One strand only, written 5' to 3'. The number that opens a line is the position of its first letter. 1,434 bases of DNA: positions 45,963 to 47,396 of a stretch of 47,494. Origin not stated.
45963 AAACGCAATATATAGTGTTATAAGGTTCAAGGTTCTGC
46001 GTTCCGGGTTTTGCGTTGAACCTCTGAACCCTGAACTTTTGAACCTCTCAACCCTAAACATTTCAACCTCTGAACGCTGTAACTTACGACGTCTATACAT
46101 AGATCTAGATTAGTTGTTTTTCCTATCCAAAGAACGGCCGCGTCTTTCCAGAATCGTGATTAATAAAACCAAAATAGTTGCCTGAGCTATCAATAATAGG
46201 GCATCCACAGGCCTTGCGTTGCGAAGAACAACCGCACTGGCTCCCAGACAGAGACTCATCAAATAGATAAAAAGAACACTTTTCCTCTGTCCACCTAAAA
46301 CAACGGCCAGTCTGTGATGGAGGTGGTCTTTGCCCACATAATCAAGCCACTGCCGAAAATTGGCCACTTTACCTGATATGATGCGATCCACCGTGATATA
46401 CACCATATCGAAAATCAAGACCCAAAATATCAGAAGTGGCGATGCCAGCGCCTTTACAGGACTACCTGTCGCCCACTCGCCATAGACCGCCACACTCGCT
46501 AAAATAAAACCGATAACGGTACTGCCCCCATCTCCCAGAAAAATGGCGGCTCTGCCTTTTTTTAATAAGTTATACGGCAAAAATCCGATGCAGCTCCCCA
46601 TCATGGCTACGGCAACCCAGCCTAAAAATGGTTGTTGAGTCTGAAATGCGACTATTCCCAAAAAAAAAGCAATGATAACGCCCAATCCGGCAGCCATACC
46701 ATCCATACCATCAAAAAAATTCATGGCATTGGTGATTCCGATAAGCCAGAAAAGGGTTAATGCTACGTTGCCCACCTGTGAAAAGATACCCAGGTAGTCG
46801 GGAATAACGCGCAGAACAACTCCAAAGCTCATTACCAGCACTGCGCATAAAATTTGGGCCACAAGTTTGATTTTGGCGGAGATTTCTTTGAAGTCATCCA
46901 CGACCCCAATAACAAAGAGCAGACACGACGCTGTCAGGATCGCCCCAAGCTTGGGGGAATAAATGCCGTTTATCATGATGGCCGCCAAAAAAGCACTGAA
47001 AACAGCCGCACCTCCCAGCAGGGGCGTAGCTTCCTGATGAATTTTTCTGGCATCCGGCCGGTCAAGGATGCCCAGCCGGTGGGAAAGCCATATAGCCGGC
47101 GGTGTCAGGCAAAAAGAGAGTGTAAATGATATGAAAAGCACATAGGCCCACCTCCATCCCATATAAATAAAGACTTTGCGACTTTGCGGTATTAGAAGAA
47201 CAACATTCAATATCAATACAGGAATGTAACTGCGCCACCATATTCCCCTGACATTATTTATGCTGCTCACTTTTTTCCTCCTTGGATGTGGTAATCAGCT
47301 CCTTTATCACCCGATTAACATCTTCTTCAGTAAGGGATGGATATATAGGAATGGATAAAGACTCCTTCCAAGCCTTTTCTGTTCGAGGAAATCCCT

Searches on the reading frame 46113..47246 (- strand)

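Call 93: search_protein_families(library=ncbifam, proteins=[window:46113-47246:-], max_evalue=0.00001)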
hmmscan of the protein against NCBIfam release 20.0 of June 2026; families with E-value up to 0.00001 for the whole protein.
window:46113-47246:- (378 aa): 3 families
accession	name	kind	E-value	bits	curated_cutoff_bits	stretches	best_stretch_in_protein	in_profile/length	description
TIGR02380.1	ECA_wecA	exception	2.3e-34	119.1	326.05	1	38-366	5-333/346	UDP-N-acetylglucosamine--undecaprenyl-phosphate N-acetylglucosaminephosphotransferase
NF053644.1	MraY_archaea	equivalog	5.6e-17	62.1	450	1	120-273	146-291/340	pseudomurein biosynthesis MraY family phospho-N-acetylmuramoyl-pentapeptide-transferase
TIGR00445.1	mraY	equivalog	2.1e-14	53.8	192.05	1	68-254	29-243/321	phospho-N-acetylmuramoyl-pentapeptide-transferase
